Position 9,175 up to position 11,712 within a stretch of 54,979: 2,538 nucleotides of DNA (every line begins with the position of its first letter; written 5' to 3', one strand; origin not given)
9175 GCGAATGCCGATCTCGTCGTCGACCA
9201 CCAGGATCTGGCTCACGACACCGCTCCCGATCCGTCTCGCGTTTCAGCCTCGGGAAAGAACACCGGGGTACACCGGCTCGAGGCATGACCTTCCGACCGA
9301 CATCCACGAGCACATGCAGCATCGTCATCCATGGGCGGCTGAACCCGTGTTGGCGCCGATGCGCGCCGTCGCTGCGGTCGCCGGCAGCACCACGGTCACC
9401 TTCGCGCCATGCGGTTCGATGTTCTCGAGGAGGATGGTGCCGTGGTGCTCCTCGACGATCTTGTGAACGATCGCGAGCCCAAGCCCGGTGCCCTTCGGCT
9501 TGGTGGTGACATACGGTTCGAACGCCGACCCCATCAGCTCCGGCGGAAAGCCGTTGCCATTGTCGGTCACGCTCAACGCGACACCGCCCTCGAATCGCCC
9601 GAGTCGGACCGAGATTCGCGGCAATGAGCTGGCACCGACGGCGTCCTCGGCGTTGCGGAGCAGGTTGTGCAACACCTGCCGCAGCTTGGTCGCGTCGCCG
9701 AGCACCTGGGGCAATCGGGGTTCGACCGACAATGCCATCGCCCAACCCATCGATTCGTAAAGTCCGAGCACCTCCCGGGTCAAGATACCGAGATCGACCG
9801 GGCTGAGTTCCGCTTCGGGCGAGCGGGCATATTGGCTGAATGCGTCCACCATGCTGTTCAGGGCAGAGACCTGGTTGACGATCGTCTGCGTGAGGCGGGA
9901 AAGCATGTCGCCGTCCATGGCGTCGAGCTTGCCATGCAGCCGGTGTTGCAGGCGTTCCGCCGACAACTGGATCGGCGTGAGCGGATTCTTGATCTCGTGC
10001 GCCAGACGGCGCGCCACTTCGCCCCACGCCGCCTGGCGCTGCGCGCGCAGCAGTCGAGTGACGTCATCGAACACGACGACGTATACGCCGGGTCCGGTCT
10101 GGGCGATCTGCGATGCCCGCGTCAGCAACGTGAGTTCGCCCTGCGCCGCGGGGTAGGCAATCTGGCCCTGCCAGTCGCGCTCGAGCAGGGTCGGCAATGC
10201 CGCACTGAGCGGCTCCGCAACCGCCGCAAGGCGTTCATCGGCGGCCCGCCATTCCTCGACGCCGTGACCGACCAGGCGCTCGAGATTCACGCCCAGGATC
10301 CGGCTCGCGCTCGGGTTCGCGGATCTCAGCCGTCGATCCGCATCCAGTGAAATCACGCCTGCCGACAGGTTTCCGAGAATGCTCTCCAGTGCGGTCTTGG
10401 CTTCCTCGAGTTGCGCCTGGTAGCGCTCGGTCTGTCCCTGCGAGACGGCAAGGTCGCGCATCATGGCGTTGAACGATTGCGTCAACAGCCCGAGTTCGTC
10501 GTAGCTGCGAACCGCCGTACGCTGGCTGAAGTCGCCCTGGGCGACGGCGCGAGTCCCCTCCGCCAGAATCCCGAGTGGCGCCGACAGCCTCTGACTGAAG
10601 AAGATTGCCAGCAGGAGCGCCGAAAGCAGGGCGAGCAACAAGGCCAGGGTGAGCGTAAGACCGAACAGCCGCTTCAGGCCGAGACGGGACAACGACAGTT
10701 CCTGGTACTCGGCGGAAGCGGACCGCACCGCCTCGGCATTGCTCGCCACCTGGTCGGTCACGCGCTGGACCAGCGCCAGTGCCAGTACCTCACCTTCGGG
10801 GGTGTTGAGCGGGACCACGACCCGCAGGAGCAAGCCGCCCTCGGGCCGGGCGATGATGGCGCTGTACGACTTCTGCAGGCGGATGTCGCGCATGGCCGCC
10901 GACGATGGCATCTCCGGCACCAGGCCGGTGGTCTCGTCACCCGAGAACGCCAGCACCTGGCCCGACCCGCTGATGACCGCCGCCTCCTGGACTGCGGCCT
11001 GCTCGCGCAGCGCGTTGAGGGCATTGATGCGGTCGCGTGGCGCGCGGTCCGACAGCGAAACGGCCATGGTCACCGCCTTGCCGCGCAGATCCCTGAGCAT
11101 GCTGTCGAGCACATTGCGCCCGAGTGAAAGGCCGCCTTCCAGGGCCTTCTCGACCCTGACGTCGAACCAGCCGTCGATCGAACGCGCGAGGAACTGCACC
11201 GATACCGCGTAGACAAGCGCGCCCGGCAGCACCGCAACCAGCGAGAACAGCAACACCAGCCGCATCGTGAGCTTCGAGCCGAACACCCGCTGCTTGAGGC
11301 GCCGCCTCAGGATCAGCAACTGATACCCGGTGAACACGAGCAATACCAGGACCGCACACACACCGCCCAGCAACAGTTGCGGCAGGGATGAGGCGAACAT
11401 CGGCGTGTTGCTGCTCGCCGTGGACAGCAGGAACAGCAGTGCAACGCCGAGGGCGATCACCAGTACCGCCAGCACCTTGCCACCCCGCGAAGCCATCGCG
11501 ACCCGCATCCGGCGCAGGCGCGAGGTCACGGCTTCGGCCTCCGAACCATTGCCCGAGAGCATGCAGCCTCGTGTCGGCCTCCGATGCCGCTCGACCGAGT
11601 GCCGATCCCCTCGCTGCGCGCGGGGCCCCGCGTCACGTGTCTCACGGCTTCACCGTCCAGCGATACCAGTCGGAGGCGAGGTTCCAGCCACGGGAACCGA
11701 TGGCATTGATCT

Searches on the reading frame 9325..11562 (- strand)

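Call 107: search_protein_families(library=pfam, proteins=[window:9325-11562:-], max_evalue=0.00001)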
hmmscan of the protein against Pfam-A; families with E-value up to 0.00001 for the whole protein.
window:9325-11562:- (745 aa): 5 families
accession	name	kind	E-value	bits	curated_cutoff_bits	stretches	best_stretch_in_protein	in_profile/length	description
PF02518.31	HATPase_c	-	1.6e-23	83.7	26.4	1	622-729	1-110/111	Histidine kinase-, DNA gyrase B-, and HSP90-like ATPase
PF00672.30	HAMP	-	9e-11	42.4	25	1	321-371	1-51/53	HAMP domain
PF19312.4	NtrY_N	-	1.4e-10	41.5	23.2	1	31-181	9-159/291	NtrY N-terminal region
PF00512.31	HisKA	-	6.8e-09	36.1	26.9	1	514-581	3-63/66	His Kinase A (phospho-acceptor) domain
PF08448.16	PAS_4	-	5.3e-08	33.5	23.1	1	398-503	3-107/110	PAS fold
